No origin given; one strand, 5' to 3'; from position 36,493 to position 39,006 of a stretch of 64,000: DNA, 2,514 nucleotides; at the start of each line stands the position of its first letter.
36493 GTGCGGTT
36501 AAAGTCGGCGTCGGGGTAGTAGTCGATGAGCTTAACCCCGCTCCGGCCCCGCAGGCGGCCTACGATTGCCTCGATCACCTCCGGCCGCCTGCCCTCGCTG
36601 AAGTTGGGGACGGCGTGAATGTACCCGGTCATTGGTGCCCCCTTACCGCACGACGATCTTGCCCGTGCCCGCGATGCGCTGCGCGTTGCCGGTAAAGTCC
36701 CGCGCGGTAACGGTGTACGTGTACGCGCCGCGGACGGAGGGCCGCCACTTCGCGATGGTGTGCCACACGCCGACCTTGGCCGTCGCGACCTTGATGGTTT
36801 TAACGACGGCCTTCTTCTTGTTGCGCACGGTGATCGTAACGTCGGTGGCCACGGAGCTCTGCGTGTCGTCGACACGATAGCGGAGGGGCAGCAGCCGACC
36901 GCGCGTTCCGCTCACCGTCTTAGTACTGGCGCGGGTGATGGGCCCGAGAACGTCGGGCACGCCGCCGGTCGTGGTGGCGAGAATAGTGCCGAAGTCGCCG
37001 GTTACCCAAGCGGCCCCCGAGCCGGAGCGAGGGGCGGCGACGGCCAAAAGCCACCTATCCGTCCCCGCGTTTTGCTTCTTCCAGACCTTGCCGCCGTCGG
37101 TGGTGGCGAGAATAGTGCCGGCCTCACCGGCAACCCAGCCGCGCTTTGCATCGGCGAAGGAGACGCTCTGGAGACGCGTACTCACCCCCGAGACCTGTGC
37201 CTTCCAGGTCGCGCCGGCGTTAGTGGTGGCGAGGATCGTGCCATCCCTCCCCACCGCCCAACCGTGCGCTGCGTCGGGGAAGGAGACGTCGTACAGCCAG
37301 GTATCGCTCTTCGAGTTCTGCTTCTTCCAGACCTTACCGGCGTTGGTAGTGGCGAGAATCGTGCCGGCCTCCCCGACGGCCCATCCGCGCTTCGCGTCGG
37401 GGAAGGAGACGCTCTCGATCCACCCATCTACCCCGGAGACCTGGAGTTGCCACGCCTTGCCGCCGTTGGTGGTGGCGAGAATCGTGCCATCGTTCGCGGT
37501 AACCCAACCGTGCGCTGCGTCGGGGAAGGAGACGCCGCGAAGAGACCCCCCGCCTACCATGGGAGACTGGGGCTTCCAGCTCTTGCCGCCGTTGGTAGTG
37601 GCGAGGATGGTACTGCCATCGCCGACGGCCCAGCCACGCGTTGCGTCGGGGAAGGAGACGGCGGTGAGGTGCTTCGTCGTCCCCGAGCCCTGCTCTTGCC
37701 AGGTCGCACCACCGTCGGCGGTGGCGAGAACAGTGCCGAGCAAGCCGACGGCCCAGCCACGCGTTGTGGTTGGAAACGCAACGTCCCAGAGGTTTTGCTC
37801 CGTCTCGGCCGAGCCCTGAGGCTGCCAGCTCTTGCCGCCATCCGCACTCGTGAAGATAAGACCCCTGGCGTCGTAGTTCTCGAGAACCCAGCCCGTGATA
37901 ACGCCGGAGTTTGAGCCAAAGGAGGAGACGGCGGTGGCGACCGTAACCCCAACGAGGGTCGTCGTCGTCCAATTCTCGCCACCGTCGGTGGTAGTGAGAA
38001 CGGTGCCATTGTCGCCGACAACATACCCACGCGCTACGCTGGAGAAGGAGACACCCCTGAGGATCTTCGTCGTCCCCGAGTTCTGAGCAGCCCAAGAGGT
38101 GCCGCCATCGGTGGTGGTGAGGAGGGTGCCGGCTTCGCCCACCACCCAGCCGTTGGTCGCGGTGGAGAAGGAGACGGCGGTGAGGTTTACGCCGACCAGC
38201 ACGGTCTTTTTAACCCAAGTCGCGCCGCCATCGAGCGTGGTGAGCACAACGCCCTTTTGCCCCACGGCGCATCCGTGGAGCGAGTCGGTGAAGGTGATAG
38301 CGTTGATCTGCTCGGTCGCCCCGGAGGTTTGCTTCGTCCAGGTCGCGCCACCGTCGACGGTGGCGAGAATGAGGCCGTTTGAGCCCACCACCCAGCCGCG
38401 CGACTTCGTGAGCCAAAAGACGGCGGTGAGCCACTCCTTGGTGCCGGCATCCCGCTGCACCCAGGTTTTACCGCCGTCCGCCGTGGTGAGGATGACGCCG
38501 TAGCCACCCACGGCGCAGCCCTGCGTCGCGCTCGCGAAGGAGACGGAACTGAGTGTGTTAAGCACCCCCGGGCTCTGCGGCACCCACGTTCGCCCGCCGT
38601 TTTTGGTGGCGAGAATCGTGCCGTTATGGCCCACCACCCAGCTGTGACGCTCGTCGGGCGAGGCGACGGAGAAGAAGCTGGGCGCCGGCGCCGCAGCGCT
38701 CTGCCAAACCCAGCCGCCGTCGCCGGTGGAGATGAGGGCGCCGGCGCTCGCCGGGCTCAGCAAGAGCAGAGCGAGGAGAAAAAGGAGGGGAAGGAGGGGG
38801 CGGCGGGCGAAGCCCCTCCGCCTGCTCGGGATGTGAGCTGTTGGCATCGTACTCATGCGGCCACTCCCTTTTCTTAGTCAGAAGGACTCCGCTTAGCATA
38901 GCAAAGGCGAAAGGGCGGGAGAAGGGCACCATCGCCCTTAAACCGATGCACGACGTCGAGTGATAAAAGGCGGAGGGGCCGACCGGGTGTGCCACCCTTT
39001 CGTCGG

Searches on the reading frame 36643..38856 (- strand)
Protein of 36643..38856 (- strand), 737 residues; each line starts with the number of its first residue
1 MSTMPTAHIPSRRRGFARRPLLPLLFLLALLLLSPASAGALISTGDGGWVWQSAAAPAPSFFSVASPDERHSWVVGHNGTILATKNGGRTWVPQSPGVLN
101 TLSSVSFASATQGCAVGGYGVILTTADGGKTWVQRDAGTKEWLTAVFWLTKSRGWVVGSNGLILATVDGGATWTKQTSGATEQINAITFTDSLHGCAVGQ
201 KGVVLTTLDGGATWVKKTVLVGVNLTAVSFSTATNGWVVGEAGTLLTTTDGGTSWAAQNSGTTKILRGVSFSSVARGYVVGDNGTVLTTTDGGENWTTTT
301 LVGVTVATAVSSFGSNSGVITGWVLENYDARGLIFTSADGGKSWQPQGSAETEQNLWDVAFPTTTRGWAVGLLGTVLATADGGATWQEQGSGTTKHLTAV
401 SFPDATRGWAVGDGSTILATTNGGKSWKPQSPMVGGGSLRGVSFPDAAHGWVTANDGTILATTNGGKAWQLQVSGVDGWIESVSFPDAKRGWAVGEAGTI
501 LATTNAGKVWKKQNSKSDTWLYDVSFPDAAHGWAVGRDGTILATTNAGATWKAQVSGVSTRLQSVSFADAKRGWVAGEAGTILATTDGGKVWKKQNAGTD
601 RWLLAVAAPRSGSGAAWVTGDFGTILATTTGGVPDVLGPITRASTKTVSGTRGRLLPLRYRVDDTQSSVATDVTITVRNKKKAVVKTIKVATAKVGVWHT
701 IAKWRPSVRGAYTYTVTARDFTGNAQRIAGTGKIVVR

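Call 67: search_protein_families(library=pfam, proteins=[window:36643-38856:-], max_evalue=0.00001)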
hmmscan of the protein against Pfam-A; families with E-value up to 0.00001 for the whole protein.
window:36643-38856:- (737 aa): 3 families
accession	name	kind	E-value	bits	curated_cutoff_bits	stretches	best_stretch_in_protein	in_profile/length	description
PF14870.12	PSII_BNR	-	4.3e-72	243.4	27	7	510-596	9-98/303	Photosynthesis system II assembly factor YCF48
PF02012.26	BNR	-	1.6e-21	73.1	27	0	335-346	1-12/12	BNR/Asp-box repeat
PF15902.12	Sortilin-Vps10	-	3.2e-16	59.6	33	0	244-347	2-112/446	Sortilin, neurotensin receptor 3,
